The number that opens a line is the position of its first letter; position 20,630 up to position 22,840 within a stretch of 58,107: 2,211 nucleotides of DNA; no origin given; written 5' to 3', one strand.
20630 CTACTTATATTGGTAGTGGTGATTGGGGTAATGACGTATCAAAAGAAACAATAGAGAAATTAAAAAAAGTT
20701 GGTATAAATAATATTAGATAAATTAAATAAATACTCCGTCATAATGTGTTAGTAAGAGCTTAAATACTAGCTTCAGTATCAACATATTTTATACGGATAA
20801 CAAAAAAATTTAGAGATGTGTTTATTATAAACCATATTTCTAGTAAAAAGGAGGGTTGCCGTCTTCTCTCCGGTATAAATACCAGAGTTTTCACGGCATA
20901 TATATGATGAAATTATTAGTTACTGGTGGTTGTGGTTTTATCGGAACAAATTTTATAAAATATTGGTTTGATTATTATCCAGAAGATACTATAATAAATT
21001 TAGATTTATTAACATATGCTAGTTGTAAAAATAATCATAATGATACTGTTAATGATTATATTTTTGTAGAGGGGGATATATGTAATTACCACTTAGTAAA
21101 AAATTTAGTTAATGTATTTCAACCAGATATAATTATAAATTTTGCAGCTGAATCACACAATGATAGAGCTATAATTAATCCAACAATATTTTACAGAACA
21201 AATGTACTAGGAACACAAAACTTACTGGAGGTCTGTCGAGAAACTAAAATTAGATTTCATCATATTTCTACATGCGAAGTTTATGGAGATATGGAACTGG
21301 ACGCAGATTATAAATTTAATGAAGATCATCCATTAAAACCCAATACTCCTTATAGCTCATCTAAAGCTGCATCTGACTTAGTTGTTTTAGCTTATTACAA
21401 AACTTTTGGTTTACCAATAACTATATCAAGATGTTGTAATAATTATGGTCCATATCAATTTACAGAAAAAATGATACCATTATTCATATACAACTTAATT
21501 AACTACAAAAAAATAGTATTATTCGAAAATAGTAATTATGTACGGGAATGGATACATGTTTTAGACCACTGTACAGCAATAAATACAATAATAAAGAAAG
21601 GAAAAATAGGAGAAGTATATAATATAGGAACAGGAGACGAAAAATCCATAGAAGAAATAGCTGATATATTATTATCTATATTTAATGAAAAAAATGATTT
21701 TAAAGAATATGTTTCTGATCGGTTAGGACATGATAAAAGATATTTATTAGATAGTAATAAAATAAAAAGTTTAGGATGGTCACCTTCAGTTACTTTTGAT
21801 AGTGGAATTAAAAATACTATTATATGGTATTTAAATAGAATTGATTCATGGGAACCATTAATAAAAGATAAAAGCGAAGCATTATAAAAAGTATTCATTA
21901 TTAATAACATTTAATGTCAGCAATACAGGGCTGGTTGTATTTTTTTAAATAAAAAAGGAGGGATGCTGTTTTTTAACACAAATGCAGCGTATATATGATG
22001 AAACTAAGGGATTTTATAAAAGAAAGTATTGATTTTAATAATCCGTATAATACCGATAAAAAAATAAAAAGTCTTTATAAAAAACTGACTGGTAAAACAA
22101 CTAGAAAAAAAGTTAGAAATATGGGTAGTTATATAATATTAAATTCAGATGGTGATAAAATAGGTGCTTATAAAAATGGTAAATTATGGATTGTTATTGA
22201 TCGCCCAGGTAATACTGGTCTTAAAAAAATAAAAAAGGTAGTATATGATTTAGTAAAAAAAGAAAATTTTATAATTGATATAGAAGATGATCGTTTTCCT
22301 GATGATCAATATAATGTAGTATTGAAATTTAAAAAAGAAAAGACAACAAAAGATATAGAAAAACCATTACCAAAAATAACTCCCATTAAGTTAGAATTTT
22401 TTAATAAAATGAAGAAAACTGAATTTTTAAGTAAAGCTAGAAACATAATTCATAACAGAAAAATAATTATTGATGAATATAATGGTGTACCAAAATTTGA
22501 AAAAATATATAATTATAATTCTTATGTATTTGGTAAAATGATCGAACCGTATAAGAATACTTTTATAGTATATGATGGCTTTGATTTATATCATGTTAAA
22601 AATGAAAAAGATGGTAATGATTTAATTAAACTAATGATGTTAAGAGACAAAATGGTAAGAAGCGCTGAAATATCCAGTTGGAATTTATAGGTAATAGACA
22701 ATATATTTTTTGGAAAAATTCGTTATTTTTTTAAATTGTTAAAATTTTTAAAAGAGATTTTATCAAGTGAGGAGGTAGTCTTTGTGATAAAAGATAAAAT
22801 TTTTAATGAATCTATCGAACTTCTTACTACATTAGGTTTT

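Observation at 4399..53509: Twelve copies of a conserved leader that puts AGGAGG 45-60 nt upstream of the ATG and bridges the gap with a covarying hairpin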

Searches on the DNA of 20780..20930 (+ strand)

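Call 51: search_rna_families(source=window, start=20780, end=20930, threshold=evalue, max_evalue=10)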
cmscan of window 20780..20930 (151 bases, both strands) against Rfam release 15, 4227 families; matches with E-value up to 10: 7.
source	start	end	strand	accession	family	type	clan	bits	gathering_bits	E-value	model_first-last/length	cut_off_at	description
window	20813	20840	+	RF00766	mir-335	Gene; miRNA;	-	15.8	64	0.4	28-55/92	no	mir-335 microRNA precursor family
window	20804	20889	+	RF01231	snoR74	Gene; snRNA; snoRNA; HACA-box;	-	15.7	44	2.9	1-134/134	no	Small nucleolar RNA snoR74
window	20788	20831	+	RF00331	snoZ169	Gene; snRNA; snoRNA; CD-box;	-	13.6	55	9.1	1-69/69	no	Small nucleolar RNA Z169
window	20803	20870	+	RF02551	DapZ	Cis-reg;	-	13.4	56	4.6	1-78/78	no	ABC transporter regulator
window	20780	20850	+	RF01582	RUF4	Gene; sRNA;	-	12.6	55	2.1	206-277/277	5'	RNA of unknown function RUF4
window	20780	20899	+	RF04156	MIR2670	Gene; miRNA;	-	11.8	117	2.2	78-200/200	5'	MIR2670 microRNA precursor family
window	20846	20930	-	RF00062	HgcC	Gene;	-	8.8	50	6.4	56-130/130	5'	HgcC family RNA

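Call 86: build_rna_model(alignment_id=A7, structure=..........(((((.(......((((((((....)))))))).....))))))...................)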
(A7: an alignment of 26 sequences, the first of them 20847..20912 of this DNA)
Model R2 built from alignment A7 (26 sequences, 73 columns); structure: as given.
model positions 67; base pairs 14; branch points 0; effective number of sequences 10.72; information 0.838 bits per position. Calibrated on 0.2 Mb of random sequence (short: E-values are rough).
structure used (alignment columns):
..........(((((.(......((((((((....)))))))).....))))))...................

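Call 87: search_with_rna_model(model_id=R2, sources=[L001, L004, L005, L006, L008, L009, L010, L011, L012, L013, L014, L015, L016, L017, L018, L019, L020, L021, L022, L023, L024, L025, L026, L027, L028, L029, L030, L031, L032, L033, L035, L036, L037, L038, L039, L040, L041, L042, L043, L044, L045, L046, L048, L049, L050, L051, L052, L053, L054, L055, L056, L057, L058, L059, L060, L061, L062, L063, L064, L065, L066, L067, L122, L185, L186, L187, L188, L189, L190, L191, L192, L193, L194, L195, L196, L197], max_evalue=0.1)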
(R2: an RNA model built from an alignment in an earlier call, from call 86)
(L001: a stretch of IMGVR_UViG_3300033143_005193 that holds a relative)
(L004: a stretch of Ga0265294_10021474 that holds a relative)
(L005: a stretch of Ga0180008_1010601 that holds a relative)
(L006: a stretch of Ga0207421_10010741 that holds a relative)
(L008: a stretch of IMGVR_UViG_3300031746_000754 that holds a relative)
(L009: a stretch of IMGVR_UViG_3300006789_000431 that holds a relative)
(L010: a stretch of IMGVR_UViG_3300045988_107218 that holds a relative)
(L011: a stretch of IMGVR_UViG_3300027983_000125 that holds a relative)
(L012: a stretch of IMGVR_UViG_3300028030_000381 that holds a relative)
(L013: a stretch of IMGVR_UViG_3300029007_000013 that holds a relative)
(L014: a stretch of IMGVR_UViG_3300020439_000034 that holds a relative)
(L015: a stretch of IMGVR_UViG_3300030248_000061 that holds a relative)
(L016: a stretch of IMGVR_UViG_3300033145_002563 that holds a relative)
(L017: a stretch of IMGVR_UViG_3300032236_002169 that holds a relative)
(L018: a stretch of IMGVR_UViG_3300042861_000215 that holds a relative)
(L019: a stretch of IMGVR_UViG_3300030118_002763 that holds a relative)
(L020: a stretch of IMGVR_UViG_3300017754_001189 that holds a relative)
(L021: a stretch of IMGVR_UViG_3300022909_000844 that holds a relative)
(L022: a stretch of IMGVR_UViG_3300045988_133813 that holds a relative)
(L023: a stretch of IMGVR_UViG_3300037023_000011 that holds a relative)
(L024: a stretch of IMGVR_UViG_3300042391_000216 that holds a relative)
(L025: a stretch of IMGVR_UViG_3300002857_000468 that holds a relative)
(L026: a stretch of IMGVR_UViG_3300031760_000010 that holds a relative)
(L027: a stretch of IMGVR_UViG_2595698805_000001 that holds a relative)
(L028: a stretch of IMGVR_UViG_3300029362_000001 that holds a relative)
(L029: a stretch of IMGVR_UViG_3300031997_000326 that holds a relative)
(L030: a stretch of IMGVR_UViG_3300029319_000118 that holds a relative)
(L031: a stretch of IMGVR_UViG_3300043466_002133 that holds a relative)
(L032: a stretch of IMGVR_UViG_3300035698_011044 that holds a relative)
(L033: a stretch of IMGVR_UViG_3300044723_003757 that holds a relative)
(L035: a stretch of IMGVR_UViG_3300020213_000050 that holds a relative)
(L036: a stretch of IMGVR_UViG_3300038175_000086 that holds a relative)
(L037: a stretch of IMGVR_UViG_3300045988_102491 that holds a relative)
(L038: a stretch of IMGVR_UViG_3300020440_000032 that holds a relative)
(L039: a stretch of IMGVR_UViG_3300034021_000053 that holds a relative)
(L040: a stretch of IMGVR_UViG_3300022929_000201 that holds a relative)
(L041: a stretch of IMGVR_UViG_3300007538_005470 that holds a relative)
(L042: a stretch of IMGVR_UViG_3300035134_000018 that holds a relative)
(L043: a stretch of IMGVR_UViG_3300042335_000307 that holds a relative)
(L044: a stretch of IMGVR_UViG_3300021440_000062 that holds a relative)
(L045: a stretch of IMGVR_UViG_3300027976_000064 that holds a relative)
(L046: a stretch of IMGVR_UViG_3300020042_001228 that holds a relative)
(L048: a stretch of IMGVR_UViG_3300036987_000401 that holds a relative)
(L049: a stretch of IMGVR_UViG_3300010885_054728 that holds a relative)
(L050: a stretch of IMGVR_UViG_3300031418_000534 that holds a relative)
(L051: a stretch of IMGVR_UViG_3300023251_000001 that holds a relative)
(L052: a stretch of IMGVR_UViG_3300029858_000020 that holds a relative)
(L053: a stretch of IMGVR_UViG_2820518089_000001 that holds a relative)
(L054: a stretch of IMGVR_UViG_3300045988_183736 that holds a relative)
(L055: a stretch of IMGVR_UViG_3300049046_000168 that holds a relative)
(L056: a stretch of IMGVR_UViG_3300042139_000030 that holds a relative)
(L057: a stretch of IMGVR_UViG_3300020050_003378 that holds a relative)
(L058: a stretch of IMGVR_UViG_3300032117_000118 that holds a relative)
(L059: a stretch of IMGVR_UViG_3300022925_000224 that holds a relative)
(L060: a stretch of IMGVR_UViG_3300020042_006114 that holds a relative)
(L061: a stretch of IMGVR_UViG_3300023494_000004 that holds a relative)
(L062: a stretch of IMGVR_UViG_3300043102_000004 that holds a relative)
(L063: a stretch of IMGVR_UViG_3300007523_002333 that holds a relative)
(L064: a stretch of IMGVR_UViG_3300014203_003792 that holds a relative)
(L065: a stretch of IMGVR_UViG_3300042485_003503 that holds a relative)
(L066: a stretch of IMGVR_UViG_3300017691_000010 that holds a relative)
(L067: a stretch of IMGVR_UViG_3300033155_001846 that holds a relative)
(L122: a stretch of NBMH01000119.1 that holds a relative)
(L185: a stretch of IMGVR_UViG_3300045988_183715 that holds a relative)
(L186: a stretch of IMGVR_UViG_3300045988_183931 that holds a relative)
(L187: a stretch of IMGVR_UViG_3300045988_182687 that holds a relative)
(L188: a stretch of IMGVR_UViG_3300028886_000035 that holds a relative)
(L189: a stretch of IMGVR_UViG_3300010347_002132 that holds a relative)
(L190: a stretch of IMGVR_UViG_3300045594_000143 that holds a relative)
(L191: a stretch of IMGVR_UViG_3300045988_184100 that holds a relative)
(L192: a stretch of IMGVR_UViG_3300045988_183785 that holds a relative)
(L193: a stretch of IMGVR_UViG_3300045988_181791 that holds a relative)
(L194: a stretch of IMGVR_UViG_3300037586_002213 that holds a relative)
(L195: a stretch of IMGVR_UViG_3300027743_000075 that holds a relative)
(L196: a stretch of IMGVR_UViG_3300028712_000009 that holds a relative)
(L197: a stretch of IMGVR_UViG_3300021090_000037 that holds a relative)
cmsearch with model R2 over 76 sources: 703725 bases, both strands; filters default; matches with E-value up to 0.1: 19.
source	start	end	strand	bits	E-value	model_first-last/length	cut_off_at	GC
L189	2928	2993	-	71.7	8.5e-12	1-67/67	no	0.48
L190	303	368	+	71.3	1e-11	1-67/67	no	0.45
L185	3841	3907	+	69.7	2.2e-11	1-67/67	no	0.55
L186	11380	11446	+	69.7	2.2e-11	1-67/67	no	0.55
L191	7834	7900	+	69.7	2.2e-11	1-67/67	no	0.55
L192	365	431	-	69.7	2.2e-11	1-67/67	no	0.55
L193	1490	1556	+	69.7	2.2e-11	1-67/67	no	0.55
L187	90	156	-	69.4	2.5e-11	1-67/67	no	0.54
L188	3367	3432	-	62.4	6.8e-10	1-67/67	no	0.44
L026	752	822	+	60.1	2e-09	1-67/67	no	0.35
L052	10020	10086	+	58.7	3.8e-09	1-67/67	no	0.48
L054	3298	3364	+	58.7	3.8e-09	1-67/67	no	0.48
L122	7263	7329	-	50.7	1.7e-07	1-67/67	no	0.51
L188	3381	3423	+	30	0.0028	11-53/67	no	0.49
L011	3181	3225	+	25.1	0.028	1-67/67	no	0.47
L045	3807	3851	+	25.1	0.028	1-67/67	no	0.47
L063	10697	10741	-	25.1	0.028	1-67/67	no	0.47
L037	1800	1889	-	23.5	0.06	1-67/67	no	0.46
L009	12688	12741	-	23.4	0.064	1-67/67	no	0.41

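Call 91: search_dna_similar(query=window:20825-20915:+, collection=phages, mode=distant, max_evalue=1, max_rows=30)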
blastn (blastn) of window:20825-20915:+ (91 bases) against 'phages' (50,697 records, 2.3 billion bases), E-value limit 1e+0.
No match.

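Call 110: search_with_rna_model(model_id=R2, sources=[L198, L199, L200, L201], filters=off, max_evalue=1)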
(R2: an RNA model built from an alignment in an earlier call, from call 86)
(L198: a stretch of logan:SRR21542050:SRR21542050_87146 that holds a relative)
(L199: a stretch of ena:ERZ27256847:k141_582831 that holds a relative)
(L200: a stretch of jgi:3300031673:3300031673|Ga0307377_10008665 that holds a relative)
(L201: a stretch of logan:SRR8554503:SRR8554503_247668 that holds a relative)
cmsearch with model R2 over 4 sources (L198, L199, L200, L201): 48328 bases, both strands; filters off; matches with E-value up to 1: 2.
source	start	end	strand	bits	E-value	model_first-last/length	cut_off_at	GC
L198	4056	4083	+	13.6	0.44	1-67/67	no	0.25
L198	2781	2812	+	11.9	0.95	1-67/67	no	0.25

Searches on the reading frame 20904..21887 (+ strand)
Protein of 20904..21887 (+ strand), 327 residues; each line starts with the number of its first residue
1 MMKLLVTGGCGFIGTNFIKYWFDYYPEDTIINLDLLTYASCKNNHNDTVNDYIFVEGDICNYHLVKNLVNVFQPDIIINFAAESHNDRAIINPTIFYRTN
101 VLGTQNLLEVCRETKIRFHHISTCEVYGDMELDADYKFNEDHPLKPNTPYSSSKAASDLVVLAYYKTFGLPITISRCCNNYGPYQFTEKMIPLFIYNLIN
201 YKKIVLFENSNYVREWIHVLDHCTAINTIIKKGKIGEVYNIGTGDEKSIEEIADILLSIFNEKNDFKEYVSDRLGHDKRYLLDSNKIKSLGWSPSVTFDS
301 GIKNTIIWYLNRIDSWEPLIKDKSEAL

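Call 10: search_protein_families(library=pfam, proteins=[window:20904-21887:+])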
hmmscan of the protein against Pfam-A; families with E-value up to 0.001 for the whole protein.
window:20904-21887:+ (327 aa): 6 families
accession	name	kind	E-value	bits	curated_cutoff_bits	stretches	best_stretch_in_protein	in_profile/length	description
PF16363.11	GDP_Man_Dehyd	-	2.6e-68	231.3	27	1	5-305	1-332/332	GDP-mannose 4,6 dehydratase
PF01370.27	Epimerase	-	3.4e-59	200.6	20.9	1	5-242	2-240/240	NAD dependent epimerase/dehydratase family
PF01073.25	3Beta_HSD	-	3.2e-16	59.6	22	1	5-163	1-159/280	3-beta hydroxysteroid dehydrogenase/isomerase family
PF02719.21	Polysacc_synt_2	-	1e-14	54.9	20.2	1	4-122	1-127/293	Polysaccharide biosynthesis protein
PF04321.23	RmlD_sub_bind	-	6.8e-14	52.1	27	1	2-167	1-142/287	RmlD substrate binding domain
PF07993.18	NAD_binding_4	-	7e-13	48.7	20.1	1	48-178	59-205/258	Male sterility protein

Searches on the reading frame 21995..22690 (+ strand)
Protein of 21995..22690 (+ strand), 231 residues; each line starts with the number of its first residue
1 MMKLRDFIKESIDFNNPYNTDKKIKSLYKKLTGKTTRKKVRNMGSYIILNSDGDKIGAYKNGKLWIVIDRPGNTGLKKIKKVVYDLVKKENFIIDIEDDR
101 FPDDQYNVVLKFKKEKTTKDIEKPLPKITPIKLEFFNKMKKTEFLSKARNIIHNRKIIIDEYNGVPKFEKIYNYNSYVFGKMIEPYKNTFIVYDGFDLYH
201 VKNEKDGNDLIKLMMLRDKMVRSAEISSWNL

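Call 10: search_protein_families(library=pfam, proteins=[window:21995-22690:+])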
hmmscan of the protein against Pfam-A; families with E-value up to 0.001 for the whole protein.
window:21995-22690:+ (231 aa): 0 families

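Call 37: find_homologous_proteins(query=window:21995-22690:+)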
Query window:21995-22690:+ (231 aa): 1 proteins with E <= 0.001 among 376 candidates.
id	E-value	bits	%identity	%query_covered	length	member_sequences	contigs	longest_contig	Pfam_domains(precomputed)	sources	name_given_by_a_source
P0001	1.3e-143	494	99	100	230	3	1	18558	-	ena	-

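Call 38: find_encoding_contigs(protein=P0001, flank=10000, max_places=10)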
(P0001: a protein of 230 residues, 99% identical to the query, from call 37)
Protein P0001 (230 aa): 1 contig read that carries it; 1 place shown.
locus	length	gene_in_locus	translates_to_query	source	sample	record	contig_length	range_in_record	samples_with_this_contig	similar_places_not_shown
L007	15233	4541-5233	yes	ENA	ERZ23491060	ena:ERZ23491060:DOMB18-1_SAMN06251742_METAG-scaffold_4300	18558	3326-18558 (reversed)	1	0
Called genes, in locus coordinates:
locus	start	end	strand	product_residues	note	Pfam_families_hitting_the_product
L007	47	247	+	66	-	-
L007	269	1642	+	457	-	PF00145:DNA_methylase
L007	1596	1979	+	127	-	PF14216:DUF4326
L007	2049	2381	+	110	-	-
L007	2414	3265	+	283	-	-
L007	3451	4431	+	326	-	PF01073:3Beta_HSD, PF01370:Epimerase, PF02719:Polysacc_synt_2, PF04321:RmlD_sub_bind, PF07993:NAD_binding_4, PF16363:GDP_Man_Dehyd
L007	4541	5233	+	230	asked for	-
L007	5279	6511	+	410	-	PF06253:MTTB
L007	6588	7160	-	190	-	-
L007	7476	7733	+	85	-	-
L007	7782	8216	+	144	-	-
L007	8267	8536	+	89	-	-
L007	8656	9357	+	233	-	-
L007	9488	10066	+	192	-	-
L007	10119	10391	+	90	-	-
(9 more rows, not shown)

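Call 100: search_protein_families(library=phrogs, proteins=[window:21998-22690:+], max_evalue=0.001)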
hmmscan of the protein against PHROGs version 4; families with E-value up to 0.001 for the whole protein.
window:21998-22690:+ (230 aa): 0 families
